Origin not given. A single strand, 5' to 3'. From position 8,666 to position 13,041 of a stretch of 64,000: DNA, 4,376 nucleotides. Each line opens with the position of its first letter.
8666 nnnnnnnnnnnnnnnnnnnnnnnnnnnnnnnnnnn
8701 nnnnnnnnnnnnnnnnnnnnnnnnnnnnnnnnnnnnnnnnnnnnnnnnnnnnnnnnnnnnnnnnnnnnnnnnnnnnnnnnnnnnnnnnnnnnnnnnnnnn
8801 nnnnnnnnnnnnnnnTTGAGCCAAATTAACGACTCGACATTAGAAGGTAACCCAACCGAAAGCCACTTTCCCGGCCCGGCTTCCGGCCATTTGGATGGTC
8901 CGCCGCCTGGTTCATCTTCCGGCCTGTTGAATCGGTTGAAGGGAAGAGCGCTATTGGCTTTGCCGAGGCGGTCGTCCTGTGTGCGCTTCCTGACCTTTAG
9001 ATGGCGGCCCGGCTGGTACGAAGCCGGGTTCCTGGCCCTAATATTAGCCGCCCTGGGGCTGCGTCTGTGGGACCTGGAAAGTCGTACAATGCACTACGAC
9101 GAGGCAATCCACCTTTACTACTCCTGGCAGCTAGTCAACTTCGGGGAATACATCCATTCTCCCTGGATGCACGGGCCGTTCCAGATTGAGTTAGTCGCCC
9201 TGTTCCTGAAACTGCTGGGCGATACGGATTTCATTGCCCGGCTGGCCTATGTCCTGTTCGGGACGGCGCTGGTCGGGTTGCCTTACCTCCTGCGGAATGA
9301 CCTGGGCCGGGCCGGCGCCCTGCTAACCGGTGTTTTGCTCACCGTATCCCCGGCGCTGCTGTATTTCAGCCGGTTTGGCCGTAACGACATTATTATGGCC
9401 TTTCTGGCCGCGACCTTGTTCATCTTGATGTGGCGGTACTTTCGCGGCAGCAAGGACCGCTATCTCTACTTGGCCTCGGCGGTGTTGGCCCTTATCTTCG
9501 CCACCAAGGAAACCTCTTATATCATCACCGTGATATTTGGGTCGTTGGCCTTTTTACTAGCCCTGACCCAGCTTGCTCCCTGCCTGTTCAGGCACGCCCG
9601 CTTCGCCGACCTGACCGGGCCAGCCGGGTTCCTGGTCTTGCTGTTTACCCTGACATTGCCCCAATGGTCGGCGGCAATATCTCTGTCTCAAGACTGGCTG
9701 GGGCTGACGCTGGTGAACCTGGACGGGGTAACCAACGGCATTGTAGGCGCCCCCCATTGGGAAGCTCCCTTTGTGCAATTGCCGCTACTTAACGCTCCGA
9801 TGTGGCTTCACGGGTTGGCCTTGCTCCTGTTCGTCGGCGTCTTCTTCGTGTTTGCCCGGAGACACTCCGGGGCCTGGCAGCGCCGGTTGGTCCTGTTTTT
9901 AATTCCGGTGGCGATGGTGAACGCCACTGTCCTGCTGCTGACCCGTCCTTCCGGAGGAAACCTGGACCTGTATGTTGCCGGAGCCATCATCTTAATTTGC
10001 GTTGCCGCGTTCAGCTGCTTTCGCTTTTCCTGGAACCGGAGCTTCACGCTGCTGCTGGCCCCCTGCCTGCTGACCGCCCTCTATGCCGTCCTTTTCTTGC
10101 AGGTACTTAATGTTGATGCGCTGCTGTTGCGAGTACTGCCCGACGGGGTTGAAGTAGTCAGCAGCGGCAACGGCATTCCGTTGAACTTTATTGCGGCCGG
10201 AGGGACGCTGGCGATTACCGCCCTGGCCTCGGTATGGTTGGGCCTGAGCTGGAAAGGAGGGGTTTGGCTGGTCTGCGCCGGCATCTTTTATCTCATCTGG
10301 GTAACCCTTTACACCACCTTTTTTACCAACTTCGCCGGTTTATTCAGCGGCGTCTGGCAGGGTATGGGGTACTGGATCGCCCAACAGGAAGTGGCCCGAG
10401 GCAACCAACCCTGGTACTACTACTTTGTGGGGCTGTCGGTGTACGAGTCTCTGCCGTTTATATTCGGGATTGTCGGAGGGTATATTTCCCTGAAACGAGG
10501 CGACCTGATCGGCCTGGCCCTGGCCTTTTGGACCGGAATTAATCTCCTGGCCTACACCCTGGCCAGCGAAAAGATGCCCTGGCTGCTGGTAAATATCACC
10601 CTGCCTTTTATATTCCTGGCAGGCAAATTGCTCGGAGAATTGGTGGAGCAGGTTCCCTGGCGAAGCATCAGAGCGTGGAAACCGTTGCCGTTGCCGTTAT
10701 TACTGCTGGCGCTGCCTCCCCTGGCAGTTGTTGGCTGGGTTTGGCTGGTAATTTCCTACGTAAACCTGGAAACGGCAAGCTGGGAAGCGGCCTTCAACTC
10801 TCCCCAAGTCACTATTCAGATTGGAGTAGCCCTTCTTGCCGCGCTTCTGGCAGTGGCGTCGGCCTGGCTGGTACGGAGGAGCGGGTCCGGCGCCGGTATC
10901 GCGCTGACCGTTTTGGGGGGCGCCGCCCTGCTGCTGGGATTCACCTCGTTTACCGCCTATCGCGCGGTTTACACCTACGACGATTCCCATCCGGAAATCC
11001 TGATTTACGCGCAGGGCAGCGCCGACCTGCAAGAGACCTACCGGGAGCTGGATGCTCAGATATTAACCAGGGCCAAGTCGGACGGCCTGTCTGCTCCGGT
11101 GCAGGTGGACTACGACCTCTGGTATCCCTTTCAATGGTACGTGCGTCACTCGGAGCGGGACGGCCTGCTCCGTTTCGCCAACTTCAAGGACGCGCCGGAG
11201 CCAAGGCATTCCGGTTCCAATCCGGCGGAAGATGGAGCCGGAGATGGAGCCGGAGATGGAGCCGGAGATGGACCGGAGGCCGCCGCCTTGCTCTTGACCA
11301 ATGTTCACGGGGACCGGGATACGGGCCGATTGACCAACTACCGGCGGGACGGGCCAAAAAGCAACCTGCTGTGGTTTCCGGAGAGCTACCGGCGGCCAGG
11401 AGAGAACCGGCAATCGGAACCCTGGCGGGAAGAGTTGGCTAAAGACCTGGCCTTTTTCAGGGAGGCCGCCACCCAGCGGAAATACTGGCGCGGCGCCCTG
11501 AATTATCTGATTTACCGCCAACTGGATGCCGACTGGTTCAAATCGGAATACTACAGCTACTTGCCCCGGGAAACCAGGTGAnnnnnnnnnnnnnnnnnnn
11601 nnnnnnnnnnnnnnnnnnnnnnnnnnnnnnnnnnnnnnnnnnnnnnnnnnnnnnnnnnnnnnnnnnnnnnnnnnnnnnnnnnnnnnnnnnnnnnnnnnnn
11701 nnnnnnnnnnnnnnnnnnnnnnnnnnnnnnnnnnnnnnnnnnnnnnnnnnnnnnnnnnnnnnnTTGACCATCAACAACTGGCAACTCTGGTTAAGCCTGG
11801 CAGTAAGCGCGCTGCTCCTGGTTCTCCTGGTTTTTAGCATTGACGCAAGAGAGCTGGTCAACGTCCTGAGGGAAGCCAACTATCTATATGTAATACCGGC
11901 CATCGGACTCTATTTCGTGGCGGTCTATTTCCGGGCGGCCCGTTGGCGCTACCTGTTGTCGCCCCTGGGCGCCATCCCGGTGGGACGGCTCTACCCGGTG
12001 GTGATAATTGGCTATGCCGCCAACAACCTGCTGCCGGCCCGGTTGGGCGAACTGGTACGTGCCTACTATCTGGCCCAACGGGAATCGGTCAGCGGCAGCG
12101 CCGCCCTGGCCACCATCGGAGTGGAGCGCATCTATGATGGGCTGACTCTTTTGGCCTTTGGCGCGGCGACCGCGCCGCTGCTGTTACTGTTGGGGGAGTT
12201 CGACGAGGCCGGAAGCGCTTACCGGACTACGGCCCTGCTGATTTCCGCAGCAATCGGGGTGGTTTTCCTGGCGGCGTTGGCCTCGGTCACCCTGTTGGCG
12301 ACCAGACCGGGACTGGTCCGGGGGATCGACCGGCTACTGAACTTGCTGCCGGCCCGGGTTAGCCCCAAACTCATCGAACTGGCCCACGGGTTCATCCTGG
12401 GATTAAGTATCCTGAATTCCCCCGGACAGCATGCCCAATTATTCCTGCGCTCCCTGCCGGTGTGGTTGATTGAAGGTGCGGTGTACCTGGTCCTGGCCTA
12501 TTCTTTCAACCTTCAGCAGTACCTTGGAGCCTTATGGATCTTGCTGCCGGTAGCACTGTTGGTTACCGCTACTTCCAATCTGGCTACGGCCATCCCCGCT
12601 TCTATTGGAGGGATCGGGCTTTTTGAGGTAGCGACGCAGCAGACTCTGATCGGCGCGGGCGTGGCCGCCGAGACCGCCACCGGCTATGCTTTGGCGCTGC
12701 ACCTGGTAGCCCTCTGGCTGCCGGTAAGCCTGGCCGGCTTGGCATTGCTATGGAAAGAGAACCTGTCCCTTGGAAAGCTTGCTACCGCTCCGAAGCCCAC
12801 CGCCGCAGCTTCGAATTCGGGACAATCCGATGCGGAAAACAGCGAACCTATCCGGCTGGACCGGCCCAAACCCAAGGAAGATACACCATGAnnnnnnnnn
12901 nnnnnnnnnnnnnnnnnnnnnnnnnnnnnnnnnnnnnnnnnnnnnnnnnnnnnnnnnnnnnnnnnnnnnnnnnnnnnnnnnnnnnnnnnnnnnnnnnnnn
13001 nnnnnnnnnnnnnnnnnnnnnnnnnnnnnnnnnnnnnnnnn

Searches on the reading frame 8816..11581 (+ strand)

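Call 75: search_protein_families(library=pfam, proteins=[window:8816-11581:+], max_evalue=0.00001)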
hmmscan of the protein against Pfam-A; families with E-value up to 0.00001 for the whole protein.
window:8816-11581:+ (921 aa): 1 family
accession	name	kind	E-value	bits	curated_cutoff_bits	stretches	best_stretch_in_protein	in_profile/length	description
PF13231.12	PMT_2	-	5.6e-09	36.9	26.1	1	119-253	2-134/160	Dolichyl-phosphate-mannose-protein mannosyltransferase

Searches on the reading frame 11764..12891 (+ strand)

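Call 75: search_protein_families(library=pfam, proteins=[window:11764-12891:+], max_evalue=0.00001)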
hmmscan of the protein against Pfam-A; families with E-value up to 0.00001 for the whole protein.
window:11764-12891:+ (375 aa): 1 family
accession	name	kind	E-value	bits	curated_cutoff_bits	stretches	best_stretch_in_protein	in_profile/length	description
PF03706.18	LPG_synthase_TM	-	1.3e-49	169.7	33.4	1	9-321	2-299/302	Lysylphosphatidylglycerol synthase TM region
